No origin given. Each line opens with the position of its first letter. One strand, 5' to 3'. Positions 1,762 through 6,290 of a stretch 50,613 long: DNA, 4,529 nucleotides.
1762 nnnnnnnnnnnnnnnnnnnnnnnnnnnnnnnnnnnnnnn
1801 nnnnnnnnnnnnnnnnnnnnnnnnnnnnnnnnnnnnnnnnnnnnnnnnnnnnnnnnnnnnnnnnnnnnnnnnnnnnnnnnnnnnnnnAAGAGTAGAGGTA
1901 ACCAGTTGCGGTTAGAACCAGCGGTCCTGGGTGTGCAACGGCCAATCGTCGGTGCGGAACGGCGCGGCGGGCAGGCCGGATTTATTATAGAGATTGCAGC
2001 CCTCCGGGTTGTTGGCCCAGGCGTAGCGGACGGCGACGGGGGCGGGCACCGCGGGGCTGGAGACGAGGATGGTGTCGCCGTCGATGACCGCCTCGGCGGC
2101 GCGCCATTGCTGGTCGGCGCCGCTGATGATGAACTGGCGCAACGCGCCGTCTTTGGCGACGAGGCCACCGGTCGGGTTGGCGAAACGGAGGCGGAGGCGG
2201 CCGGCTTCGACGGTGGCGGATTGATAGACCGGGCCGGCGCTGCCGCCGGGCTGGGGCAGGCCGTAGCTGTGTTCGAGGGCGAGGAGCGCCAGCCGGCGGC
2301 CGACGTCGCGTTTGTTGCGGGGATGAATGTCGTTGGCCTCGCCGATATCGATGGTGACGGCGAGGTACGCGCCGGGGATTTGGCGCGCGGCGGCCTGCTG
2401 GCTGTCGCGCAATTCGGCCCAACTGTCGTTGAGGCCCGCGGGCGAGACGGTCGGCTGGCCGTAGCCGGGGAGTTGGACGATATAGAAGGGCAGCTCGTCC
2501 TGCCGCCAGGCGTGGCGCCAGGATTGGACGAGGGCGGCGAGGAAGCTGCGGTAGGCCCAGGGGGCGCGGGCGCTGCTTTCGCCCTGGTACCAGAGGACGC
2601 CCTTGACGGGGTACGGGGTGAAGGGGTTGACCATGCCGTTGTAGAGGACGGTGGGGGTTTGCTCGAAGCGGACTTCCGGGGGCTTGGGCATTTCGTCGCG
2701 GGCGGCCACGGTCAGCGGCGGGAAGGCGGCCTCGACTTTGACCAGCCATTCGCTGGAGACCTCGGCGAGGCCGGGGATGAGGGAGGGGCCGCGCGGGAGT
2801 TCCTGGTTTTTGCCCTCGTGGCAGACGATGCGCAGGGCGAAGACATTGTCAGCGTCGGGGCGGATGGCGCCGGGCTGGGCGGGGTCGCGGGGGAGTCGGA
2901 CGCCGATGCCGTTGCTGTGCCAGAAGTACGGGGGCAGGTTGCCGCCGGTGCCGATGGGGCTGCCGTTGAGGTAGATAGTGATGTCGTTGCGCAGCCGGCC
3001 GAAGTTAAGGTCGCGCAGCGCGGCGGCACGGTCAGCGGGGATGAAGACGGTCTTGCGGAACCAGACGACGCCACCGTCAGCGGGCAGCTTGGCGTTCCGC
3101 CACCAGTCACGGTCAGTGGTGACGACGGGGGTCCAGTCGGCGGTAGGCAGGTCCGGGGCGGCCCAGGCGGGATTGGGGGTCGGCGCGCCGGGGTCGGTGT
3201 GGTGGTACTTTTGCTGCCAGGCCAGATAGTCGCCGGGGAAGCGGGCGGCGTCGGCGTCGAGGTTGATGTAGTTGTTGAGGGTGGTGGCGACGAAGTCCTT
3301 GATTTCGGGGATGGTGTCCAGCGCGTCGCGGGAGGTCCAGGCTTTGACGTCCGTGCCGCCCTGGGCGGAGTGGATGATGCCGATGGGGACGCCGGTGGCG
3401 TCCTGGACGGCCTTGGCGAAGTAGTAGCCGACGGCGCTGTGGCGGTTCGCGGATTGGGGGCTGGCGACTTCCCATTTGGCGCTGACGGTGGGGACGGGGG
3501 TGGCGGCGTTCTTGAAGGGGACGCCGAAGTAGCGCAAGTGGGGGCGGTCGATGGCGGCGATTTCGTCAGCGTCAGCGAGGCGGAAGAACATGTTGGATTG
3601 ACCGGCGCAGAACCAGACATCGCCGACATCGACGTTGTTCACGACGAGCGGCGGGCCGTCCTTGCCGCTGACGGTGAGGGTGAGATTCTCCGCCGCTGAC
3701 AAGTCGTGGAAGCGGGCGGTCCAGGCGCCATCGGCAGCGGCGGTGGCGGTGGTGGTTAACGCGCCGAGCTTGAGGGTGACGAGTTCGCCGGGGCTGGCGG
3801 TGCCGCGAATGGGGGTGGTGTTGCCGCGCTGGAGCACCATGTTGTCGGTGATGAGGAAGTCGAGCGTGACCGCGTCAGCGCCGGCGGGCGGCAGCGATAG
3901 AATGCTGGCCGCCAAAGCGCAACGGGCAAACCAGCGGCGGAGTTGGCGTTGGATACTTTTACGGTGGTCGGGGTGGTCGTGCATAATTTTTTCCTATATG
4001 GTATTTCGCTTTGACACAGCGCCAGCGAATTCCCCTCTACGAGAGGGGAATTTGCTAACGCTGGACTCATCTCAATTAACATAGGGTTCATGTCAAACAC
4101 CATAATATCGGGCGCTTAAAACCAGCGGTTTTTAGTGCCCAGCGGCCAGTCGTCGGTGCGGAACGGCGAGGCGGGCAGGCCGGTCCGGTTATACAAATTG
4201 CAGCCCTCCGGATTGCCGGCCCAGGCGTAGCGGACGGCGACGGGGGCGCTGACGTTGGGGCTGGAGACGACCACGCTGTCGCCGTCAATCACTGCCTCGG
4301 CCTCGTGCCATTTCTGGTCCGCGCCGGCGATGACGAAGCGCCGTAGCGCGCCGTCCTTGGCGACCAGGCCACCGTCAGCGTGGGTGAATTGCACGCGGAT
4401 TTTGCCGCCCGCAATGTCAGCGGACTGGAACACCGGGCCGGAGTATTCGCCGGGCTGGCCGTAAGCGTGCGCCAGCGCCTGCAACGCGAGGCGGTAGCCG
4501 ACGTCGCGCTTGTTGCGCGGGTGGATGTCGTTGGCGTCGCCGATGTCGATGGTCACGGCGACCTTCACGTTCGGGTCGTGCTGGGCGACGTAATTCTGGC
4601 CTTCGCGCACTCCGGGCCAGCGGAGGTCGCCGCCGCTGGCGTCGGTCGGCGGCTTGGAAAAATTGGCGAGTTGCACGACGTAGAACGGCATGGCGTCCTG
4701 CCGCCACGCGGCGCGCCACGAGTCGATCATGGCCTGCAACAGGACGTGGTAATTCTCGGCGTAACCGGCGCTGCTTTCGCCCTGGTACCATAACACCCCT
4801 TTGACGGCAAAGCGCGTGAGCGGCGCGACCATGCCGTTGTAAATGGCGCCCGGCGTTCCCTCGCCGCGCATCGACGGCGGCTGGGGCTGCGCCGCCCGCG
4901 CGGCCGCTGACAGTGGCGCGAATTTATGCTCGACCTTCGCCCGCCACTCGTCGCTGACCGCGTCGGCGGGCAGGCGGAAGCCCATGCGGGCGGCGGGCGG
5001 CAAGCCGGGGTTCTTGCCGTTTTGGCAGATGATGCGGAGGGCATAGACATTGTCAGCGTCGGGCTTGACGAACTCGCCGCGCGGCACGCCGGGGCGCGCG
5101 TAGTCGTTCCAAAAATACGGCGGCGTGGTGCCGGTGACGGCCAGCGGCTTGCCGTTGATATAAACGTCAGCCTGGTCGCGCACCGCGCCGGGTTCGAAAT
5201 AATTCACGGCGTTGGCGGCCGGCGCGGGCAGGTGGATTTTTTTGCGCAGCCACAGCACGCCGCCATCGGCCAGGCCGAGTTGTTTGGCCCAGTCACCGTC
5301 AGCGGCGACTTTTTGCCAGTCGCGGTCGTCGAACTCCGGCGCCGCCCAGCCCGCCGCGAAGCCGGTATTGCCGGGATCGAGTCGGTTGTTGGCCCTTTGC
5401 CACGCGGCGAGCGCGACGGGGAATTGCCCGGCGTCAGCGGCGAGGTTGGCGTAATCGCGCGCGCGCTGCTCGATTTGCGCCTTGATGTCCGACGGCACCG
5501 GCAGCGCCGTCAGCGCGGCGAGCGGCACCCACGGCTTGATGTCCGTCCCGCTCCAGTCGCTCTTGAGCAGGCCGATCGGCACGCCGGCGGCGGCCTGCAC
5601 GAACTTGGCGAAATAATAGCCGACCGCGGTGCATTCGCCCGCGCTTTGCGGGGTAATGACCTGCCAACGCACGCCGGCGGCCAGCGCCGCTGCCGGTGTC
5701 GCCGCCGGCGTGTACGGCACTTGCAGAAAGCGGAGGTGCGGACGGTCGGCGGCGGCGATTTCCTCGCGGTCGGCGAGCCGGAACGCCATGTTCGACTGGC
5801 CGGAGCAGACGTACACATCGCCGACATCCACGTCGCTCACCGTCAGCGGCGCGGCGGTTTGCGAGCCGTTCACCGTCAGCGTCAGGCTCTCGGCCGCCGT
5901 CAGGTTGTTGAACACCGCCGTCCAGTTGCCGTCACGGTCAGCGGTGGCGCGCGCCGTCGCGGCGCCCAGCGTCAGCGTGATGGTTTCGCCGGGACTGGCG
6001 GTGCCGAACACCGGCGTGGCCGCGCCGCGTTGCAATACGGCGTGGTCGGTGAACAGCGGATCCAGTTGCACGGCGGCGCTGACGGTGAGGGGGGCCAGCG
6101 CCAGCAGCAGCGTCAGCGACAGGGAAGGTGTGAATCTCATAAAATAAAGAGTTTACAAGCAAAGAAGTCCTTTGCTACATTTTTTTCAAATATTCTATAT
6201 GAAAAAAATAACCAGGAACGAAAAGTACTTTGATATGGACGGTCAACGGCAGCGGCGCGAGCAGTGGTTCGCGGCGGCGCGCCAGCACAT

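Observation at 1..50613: Hyper-abundant 11-mer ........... (core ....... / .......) saturating the native DNA: a DUS/USS-like or HIP1-like genomic word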

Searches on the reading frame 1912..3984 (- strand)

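Call 29: search_protein_families(library=pfam, max_evalue=0.01, proteins=[window:1912-3984:-])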
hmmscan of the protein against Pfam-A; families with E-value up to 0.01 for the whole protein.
window:1912-3984:- (690 aa): 2 families
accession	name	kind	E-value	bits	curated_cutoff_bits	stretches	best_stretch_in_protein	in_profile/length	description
PF03629.24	SASA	-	9.4e-18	65.1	24.8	2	448-566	105-221/226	Carbohydrate esterase, sialic acid-specific acetylesterase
PF17936.7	Big_6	-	0.0033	18.1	27.6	1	55-110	13-71/83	Bacterial Ig domain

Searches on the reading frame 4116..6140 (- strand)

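Call 6: search_protein_families(library=pfam, proteins=[window:4116-6140:-])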
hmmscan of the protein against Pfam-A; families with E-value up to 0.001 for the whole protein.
window:4116-6140:- (674 aa): 1 family
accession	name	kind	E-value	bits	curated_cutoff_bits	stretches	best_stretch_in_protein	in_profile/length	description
PF03629.24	SASA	-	1.3e-16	61.4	24.8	2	433-553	104-222/226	Carbohydrate esterase, sialic acid-specific acetylesterase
